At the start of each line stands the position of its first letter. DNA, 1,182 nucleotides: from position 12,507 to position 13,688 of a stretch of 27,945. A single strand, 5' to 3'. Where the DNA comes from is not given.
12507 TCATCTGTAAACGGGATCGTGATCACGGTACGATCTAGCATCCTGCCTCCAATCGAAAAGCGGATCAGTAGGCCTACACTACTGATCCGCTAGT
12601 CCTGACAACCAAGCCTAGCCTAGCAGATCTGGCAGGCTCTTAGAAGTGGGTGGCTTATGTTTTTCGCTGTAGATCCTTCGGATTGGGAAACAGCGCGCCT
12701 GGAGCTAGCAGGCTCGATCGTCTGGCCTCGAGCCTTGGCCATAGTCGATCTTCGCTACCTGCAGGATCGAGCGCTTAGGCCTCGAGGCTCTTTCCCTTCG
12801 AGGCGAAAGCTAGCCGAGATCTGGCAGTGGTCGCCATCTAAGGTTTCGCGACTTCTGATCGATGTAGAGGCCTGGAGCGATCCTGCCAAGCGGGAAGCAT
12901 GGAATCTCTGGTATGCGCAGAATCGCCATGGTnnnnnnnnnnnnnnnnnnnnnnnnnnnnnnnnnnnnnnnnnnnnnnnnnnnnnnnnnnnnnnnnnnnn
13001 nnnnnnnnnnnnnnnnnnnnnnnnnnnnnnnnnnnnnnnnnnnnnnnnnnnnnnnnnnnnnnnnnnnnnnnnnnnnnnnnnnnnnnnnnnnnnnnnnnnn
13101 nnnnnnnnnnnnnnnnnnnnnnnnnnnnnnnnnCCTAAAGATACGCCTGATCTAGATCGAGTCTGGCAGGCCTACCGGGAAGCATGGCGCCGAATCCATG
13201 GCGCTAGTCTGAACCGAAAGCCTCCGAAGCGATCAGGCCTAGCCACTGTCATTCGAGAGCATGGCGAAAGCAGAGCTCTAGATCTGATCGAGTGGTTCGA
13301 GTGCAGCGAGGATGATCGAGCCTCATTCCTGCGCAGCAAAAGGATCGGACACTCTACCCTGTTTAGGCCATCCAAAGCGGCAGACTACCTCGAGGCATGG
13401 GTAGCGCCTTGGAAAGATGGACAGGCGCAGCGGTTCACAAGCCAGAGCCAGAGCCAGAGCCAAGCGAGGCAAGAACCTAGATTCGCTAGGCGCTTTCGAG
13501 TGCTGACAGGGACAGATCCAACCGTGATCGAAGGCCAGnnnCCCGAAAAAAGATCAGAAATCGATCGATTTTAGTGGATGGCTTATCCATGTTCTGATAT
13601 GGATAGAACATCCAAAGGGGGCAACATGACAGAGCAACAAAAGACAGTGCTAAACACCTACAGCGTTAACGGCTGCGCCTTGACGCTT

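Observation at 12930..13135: Phased 11-bp iteron array inside the replisome-organizer gene: putative origin of replication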

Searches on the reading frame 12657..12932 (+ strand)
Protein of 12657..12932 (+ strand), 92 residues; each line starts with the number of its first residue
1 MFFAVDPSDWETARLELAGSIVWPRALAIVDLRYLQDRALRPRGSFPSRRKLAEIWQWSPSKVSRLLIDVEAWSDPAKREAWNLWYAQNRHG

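Call 73: find_homologous_proteins(query=A5, max_evalue=0.01)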
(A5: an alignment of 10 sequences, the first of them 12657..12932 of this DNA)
Query A5 (10 sequences): 3507 candidates shared short words with the query, none scored E <= 0.01.

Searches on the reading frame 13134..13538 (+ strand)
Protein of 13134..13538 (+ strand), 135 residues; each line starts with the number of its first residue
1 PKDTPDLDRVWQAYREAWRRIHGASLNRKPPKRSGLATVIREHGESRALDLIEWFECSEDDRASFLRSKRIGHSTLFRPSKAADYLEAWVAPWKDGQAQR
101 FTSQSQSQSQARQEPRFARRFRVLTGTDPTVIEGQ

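Call 47: search_protein_representatives(alignment_id=A2)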
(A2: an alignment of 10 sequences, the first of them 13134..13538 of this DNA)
Query: 10 sequences, 131 profile positions. Proteins with E-value up to 0.001 (for the whole library): 85; up to 1e-10: 7; up to 1e-30: 2. The best 85 are listed.
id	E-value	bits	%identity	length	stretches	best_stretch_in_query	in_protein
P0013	4.7e-60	217.5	-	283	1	2-131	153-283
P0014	7.6e-45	168.3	-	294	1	3-125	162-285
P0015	3.6e-20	88.4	-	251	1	5-100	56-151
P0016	7.9e-20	87.3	-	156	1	16-108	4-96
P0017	7.9e-19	84.1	-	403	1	7-101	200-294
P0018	4.2e-15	72.1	-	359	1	28-114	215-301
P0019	7.7e-13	64.7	-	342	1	5-106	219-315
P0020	6.0e-09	52.1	-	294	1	13-91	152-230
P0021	7.2e-09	51.9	-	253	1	6-87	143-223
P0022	1.2e-08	51.1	-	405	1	5-87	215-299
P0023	8.4e-08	48.4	-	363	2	16-82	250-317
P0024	8.9e-08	48.3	-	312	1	4-87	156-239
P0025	2.5e-07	46.9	-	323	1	7-92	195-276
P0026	4.0e-07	46.2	-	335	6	14-32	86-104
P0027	7.2e-07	45.4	-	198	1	6-93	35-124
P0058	5.2e-05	39.4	-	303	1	2-115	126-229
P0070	1.6e-04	37.8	-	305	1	4-87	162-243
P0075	2.2e-04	37.3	-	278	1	35-88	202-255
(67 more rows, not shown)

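Call 49: search_protein_families(library=pfam, alignment_id=A3, max_evalue=0.001)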
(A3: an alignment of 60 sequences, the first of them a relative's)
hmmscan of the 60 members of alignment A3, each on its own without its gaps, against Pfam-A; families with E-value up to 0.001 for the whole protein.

A. member 1, P0014 (294 aa): 0 families

B. families by the number of members that match (of 60 scanned): 10 families
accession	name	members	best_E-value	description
PF13730.12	HTH_36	8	1e-14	Helix-turn-helix domain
PF12802.13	MarR_2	3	3.4e-07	MarR family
PF04492.19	Phage_rep_O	2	3.9e-14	Bacteriophage replication protein O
PF13545.12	HTH_Crp_2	2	1.2e-07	Crp-like helix-turn-helix domain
PF25213.1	HVO_A0261_N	2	1.6e-05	HVO_A0261 N-terminal domain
PF00392.27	GntR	2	4.7e-05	Bacterial regulatory proteins, gntR family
PF09339.16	HTH_IclR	2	0.00011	IclR helix-turn-helix domain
PF13412.12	HTH_24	1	4.7e-05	Winged helix-turn-helix DNA-binding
PF01047.28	MarR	1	0.00014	MarR family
PF03428.19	RP-C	1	0.00085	Replication protein C N-terminal domain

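Call 50: search_protein_families(library=phrogs, alignment_id=A3, max_evalue=0.001)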
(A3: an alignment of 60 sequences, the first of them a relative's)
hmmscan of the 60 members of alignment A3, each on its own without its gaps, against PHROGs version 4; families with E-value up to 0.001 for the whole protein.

A. member 1, P0014 (294 aa): 0 families

B. families by the number of members that match (of 60 scanned): 27 families (the first 25 are shown)
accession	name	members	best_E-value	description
phrog_270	-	12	8.5e-15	replication initiation protein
phrog_678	-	10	2.1e-18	replication initiation O-like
phrog_391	-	10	4.7e-15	replication initiation O-like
phrog_1032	-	6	2.7e-15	replication initiation protein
phrog_11896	-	6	8.5e-13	primosomal protein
phrog_428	-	6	1.3e-12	replication initiation protein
phrog_345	-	6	9.5e-12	replication initiation O-like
phrog_8540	-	4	7.5e-08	replication initiation O-like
phrog_8102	-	4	1.4e-07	replication initiation protein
phrog_4617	-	4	5.6e-06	replication initiation protein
phrog_6643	-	3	5.2e-07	replication initiation protein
phrog_19658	-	3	6.3e-06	replication initiation protein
phrog_16826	-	2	5.4e-16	DnaD-like helicase loader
phrog_277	-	2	1.1e-13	replication initiation O-like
phrog_2365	-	2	1.7e-11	replication initiation O-like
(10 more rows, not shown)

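Call 51: search_protein_families(library=phrogs, proteins=[P0015, P0017, P0018, P0019, P0020, P0021, P0022, P0023, P0024, P0025], max_evalue=0.0001)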
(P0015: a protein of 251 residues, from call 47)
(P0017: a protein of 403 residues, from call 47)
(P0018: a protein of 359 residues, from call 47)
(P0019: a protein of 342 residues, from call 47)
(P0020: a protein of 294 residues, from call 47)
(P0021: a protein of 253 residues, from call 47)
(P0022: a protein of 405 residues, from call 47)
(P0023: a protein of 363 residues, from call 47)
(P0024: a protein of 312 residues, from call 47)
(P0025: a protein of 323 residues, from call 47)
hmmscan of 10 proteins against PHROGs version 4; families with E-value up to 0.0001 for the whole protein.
P0015 (251 aa): 0 families

P0017 (403 aa): 0 families

P0018 (359 aa): 0 families

P0019 (342 aa): 1 family
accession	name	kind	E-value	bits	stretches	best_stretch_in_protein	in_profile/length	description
phrog_270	-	DNA, RNA and nucleotide metabolism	2.7e-05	24.7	1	26-106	50-129/383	replication initiation protein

P0020 (294 aa): 0 families

P0021 (253 aa): 0 families

P0022 (405 aa): 1 family
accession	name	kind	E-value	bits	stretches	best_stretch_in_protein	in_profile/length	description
phrog_1701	-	DNA, RNA and nucleotide metabolism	4.2e-08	34.3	1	29-304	28-302/323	DnaD-like helicase loader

P0023 (363 aa): 0 families

P0024 (312 aa): 1 family
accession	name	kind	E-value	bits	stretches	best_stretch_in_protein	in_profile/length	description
phrog_19658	-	DNA, RNA and nucleotide metabolism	7.4e-05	23.4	0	103-205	113-212/283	replication initiation protein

P0025 (323 aa): 0 families

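Call 60: predict_structure(alignment_id=A2)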
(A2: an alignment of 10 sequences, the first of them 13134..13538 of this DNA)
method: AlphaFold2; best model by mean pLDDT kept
length: 135 residues; sequences in the alignment: 10
mean_pLDDT: 78.6   pTM: 0.66
mean pLDDT of the five models: 78.6, 77.4, 76.0, 69.3, 67.5
residues with pLDDT >= 90: 73; 70-90: 23; 50-70: 11; < 50: 28
segments of 3 or more residues with pLDDT < 50: 104-114, 120-128, 130-135
pLDDT, mean of each block of 10 residues (from residue 1): 79 95 91 90 95 93 90 85 93 86 50 49 45 39
secondary structure, 60 per line:
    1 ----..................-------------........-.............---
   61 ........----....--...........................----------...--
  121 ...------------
elements in order: H5-22 H36-43 H45-57 H61-68 H73-76 H79-105

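Call 63: fold_search(model_id=the predicted structure, library=pdb)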
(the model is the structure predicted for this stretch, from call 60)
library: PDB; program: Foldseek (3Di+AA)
matches with E <= 10: 22; with E <= 0.001: 0
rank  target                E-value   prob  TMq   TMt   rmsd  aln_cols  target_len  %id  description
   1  7vw1_B                4.1e+00  0.06  0.20  0.27  15.3        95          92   14  Structure of a dimeric periplasmic protein bound with cuprous ions (released 2022-01-26)
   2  4m70_Q                4.8e+00  0.06  0.26  0.31  14.6       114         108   12  Crystal structure of potato Rx-CC domain in complex with RanGAP2-WPP domain (released 2013-11-13)
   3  7vw1_A                5.1e+00  0.04  0.17  0.25  13.9        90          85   10  Structure of a dimeric periplasmic protein bound with cuprous ions (released 2022-01-26)
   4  7cr9_A                5.4e+00  0.04  0.17  0.13  13.4        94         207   13  Crystal structure of the N-terminal fragment (residue 1-206) of LonA protease from Meiothermus taiwanensis (released 2021-05-26)
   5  6uib_A                5.4e+00  0.03  0.18  0.18  12.6       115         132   14  Crystal structure of IL23 bound to peptide 23-652 (released 2020-07-15)
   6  218l                  5.7e+00  0.06  0.23  0.21  10.2        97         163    9  PROTEIN STRUCTURE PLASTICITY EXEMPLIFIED BY INSERTION AND DELETION MUTANTS IN T4 LYSOZYME (released 1996-12-23)
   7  8fy2_D                6.0e+00  0.02  0.18  0.18  13.5       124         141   12  E3:PROTAC:target ternary complex structure (VCB/WH244/BCL-2) (released 2024-04-10)
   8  7sci                  6.4e+00  0.03  0.20  0.08  11.0       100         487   13  AM0627 metallopeptidase from Akkermansia muciniphila (released 2022-04-27)
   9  4wvy_B                6.7e+00  0.06  0.26  0.11   6.2        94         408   15  Double-heterohexameric rings of full-length Rvb1(ATP)/Rvb2(apo) (released 2015-02-18)
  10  2p1l_A                6.7e+00  0.03  0.22  0.21  11.4       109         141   19  Structure of the Bcl-XL:Beclin 1 complex (released 2007-03-13)
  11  5iy6_U                7.5e+00  0.08  0.35  0.29   9.5       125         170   12  Human holo-PIC in the closed state (released 2016-05-18)
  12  1p5s                  7.5e+00  0.02  0.17  0.14  10.5        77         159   17  STRUCTURE AND FUNCTION OF THE CALPONIN-HOMOLOGY DOMAIN OF AN IQGAP PROTEIN FROM SCHIZOSACCHAROMYCES POMBE (released 2004-05-11)
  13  3ovu_A                7.5e+00  0.02  0.15  0.22  14.9        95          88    9  Crystal Structure of Human Alpha-Haemoglobin Complexed with AHSP and the First NEAT Domain of IsdH from Staphylococcus (released 2011-09-21)
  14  7ns3_9                7.5e+00  0.01  0.11  0.11  18.7       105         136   15  Substrate receptor scaffolding module of yeast Chelator-GID SR4 E3 ubiquitin ligase bound to Fbp1 substrate (released 2021-05-05)
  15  4exm_A                7.9e+00  0.03  0.23  0.13   8.0        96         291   16  The crystal structure of an engineered phage lysin containing the binding domain of pesticin and the killing domain of (released 2012-06-20)
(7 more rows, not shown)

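Call 67: fold_search(model_id=the predicted structure, library=viral)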
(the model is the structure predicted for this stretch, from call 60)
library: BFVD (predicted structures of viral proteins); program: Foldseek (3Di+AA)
matches with E <= 10: 136; with E <= 0.001: 0
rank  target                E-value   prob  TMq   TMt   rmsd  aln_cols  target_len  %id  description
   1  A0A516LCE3            1.3e-02  1.00  0.53  0.23   7.9       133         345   19  (no name in the UniProt tables at hand)
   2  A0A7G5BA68            2.1e-02  0.94  0.38  0.22  18.3       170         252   10  Uncharacterized protein [Ralstonia phage Gerry]
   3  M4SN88                1.1e-01  0.99  0.43  0.27   3.8        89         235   27  Phage conserved hypothetical protein C-terminal domain-containing protein [Cellulophaga phage phiST]
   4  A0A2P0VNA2            1.3e-01  0.38  0.25  0.08  16.2       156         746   12  Uncharacterized protein [Tetraselmis virus 1]
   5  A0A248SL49            1.6e-01  0.84  0.36  0.17  12.7       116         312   14  Transcriptional regulator [Klebsiella phage SopranoGao]
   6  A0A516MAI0            1.6e-01  0.63  0.32  0.20  12.3       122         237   17  (no name in the UniProt tables at hand)
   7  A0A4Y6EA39            2.4e-01  0.30  0.28  0.13  16.7       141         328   15  Uncharacterized protein [Gordonia phage Mollymur]
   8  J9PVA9                2.9e-01  0.94  0.54  0.38  14.0       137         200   14  Uncharacterized protein [Bacillus phage BCD7]
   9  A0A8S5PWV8            4.0e-01  0.72  0.42  0.25   7.0       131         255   14  Uncharacterized protein [Siphoviridae sp. ctPsO101]
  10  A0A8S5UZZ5            4.2e-01  0.90  0.43  0.16   3.7        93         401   22  Uncharacterized protein [Siphoviridae sp. ctBeL15]
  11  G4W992                4.2e-01  0.72  0.42  0.17  10.0       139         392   19  Phage conserved hypothetical protein C-terminal domain-containing protein [Tetrasphaera phage TJE1]
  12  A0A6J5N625            6.2e-01  0.84  0.45  0.24   8.5       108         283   14  Uncharacterized protein [uncultured Caudovirales phage]
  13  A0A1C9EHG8            6.5e-01  0.80  0.48  0.51   7.3       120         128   12  Uncharacterized protein [Mycobacterium phage Tonenili]
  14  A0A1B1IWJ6            7.3e-01  0.12  0.22  0.20  18.2       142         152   19  (no name in the UniProt tables at hand)
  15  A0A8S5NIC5            8.1e-01  0.77  0.49  0.50   4.2       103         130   13  Phage conserved hypothetical protein C-terminal domain-containing protein [Siphoviridae sp. ctUF252]
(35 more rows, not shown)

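Call 91: find_encoding_contigs(protein=P0021, flank=5000, max_places=1)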
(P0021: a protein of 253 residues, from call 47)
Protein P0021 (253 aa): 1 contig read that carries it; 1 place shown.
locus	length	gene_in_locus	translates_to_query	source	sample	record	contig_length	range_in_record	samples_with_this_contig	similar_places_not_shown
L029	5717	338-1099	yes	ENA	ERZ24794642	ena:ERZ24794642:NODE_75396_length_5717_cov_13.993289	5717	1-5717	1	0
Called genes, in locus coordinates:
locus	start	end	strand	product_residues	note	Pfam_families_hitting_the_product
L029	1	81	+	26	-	?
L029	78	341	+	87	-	-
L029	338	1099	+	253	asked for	-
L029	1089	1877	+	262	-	-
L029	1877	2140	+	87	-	-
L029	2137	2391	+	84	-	-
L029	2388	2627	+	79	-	-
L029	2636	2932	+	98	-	-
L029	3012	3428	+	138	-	PF09339:HTH_IclR (faint)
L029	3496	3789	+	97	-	-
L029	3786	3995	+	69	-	-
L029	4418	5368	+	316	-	PF20530:DUF6745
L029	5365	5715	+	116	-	?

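Call 92: find_encoding_contigs(protein=P0070, flank=5000, max_places=1)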
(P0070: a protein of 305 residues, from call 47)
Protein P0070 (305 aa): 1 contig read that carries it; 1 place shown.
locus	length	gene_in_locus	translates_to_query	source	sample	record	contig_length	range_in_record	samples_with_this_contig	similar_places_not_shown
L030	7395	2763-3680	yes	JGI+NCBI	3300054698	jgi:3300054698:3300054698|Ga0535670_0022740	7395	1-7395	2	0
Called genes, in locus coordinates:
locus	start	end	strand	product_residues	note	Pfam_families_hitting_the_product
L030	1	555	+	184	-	?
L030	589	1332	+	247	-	-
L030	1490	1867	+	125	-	-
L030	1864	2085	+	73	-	-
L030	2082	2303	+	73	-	-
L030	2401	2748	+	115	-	-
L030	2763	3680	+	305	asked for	-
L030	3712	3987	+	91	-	-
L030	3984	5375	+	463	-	PF00772:DnaB, PF13481:AAA_25 (weak), PF03796:DnaB_C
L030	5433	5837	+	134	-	-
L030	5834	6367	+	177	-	-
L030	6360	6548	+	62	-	-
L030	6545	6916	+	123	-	-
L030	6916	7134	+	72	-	-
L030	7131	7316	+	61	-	-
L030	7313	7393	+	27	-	?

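Call 93: find_encoding_contigs(protein=P0075, flank=5000, max_places=1)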
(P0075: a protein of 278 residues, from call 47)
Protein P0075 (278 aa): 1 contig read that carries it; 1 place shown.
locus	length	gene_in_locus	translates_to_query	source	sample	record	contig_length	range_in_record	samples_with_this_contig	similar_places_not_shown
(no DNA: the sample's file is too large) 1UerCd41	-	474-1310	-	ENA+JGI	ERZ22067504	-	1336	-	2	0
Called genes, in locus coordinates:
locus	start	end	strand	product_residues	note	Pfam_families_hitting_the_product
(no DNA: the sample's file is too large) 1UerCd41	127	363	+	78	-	PF12802:MarR_2, PF13463:HTH_27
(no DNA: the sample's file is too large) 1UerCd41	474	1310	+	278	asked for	-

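Call 98: find_encoding_contigs(protein=P0022, flank=5000, max_places=1)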
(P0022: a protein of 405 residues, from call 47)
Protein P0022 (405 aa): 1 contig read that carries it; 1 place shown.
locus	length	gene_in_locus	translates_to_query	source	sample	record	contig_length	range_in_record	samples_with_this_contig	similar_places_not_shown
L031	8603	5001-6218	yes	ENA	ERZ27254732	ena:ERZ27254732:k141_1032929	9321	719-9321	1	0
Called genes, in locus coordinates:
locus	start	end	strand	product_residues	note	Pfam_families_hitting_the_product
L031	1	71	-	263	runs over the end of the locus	?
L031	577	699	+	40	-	-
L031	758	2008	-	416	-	PF03837:RecT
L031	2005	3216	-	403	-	PF12705:PDDEXK_1 (weak)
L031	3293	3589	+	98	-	-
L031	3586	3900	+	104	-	-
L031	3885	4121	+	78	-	-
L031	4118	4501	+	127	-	-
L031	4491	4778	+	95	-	-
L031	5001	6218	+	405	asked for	-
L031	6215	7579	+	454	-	PF03796:DnaB_C, PF13481:AAA_25 (weak)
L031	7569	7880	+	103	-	-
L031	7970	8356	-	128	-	-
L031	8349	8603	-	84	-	?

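Call 99: find_encoding_contigs(protein=P0025, flank=5000, max_places=1)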
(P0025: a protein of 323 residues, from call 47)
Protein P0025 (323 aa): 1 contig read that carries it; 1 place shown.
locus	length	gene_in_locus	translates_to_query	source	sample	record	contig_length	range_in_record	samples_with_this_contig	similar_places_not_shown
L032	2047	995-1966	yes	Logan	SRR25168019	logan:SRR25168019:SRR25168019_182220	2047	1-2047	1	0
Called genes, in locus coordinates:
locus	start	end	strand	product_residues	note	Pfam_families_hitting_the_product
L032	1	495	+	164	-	?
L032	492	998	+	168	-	PF05866:RusA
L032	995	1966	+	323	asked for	-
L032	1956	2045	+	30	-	?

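Call 100: find_encoding_contigs(protein=P0058, flank=5000, max_places=1)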
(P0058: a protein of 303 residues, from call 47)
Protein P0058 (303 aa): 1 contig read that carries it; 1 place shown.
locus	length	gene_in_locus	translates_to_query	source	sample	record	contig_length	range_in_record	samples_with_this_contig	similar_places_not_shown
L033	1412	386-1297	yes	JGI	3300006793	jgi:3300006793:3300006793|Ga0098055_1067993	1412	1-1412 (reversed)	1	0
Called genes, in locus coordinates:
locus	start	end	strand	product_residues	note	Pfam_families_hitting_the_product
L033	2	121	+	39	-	?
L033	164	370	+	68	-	-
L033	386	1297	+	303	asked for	-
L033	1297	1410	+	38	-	?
